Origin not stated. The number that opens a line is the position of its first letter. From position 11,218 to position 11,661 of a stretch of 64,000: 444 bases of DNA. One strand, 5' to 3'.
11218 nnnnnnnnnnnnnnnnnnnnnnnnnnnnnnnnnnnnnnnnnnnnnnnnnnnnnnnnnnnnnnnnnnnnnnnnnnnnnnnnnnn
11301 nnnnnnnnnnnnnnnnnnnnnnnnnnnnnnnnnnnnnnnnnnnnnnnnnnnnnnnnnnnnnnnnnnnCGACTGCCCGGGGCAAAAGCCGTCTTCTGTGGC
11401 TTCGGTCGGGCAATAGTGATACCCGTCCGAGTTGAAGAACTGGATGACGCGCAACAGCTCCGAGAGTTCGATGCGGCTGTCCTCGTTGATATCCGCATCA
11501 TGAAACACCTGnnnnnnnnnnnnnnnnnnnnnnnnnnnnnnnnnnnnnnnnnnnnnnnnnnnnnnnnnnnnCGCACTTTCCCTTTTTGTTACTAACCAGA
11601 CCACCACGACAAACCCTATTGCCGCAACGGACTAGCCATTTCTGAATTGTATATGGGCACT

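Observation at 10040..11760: Second GC-rich island: secreted mosaic surface protein (EF-hand/dockerin-like, PASTA, I-set Ig and InlB B-repeat domains) with poly-(Gly-Glu) linkers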

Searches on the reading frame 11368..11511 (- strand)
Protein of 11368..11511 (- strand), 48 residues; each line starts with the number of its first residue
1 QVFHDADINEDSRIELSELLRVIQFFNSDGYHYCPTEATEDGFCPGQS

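Call 46: search_solved_structures(query=A2, max_evalue=10, show_alignments=3)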
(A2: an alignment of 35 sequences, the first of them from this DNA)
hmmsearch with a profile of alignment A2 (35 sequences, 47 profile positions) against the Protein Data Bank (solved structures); distinct sequences matched with E-value up to 10: 66 (the best 60 are shown).
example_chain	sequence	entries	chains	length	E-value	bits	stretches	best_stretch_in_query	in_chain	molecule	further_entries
1jc2_A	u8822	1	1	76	0.0052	19.2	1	3-21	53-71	TROPONIN C, SKELETAL MUSCLE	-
4tnc_A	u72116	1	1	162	0.019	17.4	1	3-21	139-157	TROPONIN C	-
2w49_0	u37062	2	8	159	0.022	17.2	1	3-21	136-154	TROPONIN C, SKELETAL MUSCLE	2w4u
1ncx_A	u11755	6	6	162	0.023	17.1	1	3-21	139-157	TROPONIN C | Troponin C, skeletal muscle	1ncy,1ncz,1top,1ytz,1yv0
1tnw_A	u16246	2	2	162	0.023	17.1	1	3-21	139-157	TROPONIN C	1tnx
2e30_A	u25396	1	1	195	0.028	16.9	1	2-21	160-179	Calcium-binding protein p22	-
5tnc_A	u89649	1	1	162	0.028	16.9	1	3-21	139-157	TROPONIN-C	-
2b1u_A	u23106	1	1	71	0.035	16.6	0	3-21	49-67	Calmodulin-like protein 5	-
2ct9_A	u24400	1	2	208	0.051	16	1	2-21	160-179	Calcium-binding protein p22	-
9qsb_A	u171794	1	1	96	0.091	15.2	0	5-18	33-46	Asr1131 protein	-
1ih0_A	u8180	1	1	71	0.1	15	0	6-18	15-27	TROPONIN C, SLOW SKELETAL AND CARDIAC MUSCLES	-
2lvi_A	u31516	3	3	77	0.11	15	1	6-18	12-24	Polcalcin Phl p 7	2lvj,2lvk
5t7c_A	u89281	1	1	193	0.11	15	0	4-20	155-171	Hippocalcin-like protein 1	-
1k9u_A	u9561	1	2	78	0.11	15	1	6-18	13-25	Polcalcin Phl p 7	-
1ozs_A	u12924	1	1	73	0.12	14.9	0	6-18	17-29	Troponin C, slow skeletal and cardiac muscles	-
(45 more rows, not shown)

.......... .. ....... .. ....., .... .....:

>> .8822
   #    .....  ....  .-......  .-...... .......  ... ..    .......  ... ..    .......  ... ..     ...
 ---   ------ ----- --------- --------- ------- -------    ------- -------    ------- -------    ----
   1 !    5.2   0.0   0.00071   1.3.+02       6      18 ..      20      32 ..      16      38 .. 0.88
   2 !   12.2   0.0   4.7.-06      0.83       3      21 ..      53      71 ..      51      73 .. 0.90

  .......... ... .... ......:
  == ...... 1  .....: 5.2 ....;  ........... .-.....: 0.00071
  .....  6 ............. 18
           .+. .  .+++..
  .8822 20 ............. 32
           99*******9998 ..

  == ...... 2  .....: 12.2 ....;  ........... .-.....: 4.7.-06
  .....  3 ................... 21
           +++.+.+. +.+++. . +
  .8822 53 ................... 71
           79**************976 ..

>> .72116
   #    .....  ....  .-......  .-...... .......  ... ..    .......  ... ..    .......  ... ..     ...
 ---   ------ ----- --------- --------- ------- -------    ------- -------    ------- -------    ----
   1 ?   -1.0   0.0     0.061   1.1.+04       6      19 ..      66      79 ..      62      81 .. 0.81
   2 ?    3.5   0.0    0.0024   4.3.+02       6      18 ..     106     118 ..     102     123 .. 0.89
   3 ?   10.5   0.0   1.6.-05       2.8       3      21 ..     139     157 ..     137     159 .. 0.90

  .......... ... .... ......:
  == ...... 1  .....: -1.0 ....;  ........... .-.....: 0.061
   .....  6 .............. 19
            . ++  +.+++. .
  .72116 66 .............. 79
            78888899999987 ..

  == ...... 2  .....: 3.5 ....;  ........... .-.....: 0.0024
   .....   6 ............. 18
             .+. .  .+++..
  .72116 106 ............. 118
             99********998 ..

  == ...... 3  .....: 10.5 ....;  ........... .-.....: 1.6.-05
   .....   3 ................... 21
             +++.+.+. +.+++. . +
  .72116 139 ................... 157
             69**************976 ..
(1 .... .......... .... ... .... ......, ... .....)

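Call 47: search_protein_families(library=pfam, alignment_id=A2, max_evalue=10)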
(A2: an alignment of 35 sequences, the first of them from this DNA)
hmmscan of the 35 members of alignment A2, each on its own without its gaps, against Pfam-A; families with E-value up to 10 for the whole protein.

A. member 1, seq(48 aa): 4 families
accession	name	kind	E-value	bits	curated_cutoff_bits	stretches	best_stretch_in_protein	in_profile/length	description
PF13499.12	EF-hand_7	-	0.038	14.8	30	1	2-24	7-29/67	EF-hand domain pair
PF00036.39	EF-hand_1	-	0.047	13.7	25.4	1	2-23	5-26/29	EF hand domain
PF13405.12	EF-hand_6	-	0.062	13.5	25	1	1-25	4-28/30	EF-hand domain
PF19067.5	DUF5763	-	0.11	12.4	26.3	1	34-44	14-24/39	Family of unknown function (DUF5763)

B. families by the number of members that match (of 35 scanned): 9 families
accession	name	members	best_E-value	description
PF13405.12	EF-hand_6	18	0.00096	EF-hand domain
PF00036.39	EF-hand_1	16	0.00031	EF hand domain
PF13499.12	EF-hand_7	13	0.0022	EF-hand domain pair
PF13202.12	EF-hand_5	10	7.9e-05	EF hand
PF00404.24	Dockerin_1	5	0.032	Dockerin type I domain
PF20352.3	DUF6647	1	0.036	Domain of unknown function (DUF6647)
PF19067.5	DUF5763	1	0.11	Family of unknown function (DUF5763)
PF13673.13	Acetyltransf_10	1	0.16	Acetyltransferase (GNAT) domain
PF13833.12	EF-hand_8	1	0.19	EF-hand domain pair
